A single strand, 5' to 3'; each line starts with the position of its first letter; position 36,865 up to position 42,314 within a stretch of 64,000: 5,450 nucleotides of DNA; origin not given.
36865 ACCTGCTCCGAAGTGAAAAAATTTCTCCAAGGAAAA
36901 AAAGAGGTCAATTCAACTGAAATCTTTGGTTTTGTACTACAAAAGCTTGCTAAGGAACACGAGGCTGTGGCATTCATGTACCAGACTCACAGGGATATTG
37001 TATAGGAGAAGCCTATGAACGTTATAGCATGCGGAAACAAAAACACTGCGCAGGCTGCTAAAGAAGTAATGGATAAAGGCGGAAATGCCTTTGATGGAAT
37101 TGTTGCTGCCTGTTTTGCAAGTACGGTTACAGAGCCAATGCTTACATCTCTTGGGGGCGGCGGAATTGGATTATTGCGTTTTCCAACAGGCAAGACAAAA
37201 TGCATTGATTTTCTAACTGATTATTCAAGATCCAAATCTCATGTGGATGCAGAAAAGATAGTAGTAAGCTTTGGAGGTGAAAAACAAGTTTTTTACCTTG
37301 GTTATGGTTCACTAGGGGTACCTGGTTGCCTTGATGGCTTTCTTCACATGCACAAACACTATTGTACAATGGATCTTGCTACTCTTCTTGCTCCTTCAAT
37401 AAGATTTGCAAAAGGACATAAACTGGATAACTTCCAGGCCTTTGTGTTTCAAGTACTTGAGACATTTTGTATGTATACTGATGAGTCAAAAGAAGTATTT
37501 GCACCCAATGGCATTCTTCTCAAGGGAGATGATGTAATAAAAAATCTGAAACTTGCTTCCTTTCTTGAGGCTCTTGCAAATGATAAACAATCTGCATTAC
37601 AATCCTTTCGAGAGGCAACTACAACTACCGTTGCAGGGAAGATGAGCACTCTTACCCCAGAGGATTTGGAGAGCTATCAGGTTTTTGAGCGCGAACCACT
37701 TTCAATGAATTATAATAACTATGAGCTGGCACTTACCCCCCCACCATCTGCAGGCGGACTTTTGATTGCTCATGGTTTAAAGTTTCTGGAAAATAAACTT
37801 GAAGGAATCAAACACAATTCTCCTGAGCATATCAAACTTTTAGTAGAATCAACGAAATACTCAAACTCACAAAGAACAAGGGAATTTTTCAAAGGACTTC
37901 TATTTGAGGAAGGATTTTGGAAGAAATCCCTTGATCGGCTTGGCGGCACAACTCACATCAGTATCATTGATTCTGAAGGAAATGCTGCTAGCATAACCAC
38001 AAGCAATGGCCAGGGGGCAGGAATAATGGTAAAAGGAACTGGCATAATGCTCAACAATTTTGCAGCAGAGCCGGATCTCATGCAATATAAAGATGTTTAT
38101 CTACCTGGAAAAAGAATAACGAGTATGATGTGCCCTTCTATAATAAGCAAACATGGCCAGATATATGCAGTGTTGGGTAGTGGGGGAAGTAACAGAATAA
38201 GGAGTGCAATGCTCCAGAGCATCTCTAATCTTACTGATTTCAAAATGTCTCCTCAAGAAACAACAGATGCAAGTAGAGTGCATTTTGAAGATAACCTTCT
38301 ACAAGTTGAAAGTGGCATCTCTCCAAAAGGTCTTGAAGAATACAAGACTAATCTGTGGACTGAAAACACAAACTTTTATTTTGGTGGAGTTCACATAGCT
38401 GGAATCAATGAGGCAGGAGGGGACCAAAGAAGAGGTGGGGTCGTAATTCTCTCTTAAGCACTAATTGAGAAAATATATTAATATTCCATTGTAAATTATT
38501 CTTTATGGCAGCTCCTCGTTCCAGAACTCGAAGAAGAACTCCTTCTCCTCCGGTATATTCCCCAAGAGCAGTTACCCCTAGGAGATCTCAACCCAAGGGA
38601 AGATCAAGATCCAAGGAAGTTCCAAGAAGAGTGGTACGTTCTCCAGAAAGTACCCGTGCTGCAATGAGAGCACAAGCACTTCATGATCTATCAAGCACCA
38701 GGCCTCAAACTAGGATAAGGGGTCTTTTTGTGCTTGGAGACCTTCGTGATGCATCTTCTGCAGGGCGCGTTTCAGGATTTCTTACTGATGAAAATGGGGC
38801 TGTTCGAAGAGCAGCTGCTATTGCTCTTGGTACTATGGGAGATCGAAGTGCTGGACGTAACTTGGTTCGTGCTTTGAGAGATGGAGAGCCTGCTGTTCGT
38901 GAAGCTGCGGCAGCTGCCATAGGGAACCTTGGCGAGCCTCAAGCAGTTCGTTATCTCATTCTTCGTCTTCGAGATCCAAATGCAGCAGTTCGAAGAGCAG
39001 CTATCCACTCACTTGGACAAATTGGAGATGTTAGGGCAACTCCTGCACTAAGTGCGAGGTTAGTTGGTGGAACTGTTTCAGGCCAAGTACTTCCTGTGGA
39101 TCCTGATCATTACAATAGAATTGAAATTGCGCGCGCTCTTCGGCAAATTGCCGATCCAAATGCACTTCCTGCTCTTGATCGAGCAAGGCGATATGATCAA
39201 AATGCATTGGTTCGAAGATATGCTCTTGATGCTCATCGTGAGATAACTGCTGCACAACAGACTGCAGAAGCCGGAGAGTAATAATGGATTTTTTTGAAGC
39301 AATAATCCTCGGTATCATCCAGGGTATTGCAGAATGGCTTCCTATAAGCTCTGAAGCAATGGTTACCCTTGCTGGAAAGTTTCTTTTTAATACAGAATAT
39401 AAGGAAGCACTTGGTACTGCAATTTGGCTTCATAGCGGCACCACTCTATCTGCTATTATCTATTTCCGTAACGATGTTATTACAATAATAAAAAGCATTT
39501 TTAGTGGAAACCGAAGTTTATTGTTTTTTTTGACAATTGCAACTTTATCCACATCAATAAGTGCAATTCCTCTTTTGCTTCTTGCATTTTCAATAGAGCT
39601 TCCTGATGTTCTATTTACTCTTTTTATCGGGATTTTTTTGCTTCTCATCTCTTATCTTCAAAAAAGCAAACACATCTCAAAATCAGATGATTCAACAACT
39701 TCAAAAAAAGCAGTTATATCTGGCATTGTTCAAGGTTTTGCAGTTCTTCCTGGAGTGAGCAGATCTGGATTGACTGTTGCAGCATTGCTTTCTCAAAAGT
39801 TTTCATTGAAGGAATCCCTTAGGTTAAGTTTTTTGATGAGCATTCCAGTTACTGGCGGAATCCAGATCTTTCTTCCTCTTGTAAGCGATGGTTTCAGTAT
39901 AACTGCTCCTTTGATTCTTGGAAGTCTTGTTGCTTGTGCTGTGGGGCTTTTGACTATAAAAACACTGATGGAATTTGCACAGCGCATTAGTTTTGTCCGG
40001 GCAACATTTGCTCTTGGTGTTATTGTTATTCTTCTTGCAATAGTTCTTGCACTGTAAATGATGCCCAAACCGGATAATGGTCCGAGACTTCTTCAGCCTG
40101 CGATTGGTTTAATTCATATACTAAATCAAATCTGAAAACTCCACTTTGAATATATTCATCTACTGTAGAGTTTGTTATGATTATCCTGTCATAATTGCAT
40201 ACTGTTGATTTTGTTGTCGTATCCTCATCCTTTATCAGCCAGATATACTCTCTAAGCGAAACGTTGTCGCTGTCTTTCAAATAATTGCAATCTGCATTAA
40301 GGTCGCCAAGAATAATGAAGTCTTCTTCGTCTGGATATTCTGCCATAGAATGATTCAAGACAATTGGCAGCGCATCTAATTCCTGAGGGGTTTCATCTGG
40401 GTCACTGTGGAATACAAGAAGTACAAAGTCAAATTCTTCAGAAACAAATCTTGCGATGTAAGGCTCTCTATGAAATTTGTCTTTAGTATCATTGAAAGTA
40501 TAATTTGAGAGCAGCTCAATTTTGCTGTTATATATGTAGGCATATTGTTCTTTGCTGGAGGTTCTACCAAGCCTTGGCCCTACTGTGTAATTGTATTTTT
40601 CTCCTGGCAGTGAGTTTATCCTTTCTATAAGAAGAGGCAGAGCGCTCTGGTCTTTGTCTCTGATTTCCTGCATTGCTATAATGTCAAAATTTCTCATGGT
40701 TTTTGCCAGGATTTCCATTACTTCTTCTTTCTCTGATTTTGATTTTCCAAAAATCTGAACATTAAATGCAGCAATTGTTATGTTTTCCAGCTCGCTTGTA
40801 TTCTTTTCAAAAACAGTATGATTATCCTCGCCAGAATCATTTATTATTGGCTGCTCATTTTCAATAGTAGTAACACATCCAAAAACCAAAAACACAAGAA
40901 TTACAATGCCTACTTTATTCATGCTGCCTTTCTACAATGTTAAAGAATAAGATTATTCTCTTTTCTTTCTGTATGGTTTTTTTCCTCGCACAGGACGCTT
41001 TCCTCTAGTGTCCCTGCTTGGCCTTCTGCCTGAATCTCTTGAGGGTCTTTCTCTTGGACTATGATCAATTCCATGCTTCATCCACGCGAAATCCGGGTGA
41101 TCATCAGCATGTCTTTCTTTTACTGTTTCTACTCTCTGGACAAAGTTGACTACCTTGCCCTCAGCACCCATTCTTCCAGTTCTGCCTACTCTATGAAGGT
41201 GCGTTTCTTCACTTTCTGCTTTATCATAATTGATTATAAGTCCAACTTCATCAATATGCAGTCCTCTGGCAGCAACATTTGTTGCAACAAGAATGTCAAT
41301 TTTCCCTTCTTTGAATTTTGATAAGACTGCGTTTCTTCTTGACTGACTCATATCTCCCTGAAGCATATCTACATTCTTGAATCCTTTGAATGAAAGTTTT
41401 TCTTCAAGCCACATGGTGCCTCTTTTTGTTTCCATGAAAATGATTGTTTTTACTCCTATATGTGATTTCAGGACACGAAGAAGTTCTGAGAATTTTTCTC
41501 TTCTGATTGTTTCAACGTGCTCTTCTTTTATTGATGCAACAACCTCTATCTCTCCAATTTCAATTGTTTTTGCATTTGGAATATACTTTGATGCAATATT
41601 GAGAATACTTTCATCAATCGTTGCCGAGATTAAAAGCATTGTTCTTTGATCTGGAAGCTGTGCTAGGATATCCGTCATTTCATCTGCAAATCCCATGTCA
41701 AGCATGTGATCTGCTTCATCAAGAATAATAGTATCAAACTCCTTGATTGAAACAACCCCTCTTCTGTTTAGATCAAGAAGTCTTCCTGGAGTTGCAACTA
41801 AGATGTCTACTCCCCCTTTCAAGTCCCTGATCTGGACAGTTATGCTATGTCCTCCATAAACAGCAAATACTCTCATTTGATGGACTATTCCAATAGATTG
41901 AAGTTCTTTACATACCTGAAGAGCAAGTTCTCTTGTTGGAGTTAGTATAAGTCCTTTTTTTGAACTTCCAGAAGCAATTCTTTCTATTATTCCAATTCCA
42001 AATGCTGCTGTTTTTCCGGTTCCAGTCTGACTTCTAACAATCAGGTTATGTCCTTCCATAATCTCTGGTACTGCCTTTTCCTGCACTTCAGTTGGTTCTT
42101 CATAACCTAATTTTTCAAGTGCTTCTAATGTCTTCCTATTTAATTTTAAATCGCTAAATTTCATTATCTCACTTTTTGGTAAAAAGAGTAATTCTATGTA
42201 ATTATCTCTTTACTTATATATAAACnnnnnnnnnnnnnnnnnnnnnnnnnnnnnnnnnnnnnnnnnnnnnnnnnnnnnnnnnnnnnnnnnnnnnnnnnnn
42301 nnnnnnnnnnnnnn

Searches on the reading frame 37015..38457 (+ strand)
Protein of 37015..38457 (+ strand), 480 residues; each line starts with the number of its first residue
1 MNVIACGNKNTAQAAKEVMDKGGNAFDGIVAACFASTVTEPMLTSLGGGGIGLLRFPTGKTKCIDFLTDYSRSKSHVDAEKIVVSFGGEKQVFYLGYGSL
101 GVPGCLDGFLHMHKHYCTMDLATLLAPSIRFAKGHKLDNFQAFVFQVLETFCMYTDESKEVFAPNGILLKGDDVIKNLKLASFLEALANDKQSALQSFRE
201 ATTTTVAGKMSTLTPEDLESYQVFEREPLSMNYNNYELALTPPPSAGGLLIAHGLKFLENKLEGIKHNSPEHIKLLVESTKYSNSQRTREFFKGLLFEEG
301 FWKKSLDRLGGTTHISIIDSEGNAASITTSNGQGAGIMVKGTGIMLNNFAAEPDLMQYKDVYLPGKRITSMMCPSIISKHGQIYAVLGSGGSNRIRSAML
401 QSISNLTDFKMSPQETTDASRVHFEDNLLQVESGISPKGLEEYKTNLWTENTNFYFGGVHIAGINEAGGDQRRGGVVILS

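Call 21: search_protein_families(library=pfam, proteins=[window:37015-38457:+])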
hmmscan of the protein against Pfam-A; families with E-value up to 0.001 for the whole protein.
window:37015-38457:+ (480 aa): 1 family
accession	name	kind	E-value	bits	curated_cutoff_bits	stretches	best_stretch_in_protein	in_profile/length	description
PF01019.26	G_glu_transpept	-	4e-80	270.5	27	2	17-289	2-274/512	Gamma-glutamyltranspeptidase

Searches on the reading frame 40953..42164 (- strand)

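Call 80: search_protein_families(library=pfam, proteins=[window:40953-42164:-])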
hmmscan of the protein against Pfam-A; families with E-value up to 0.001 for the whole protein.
window:40953-42164:- (403 aa): 3 families
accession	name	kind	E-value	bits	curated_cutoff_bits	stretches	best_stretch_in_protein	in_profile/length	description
PF00270.35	DEAD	-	9.7e-46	156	26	1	25-187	1-164/167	DEAD/DEAH box helicase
PF00271.37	Helicase_C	-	1.5e-28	99.7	23.5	1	223-333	1-110/110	Helicase conserved C-terminal domain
PF04851.21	ResIII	-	2.5e-10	40.9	22.5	1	24-184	4-163/164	Type III restriction enzyme, res subunit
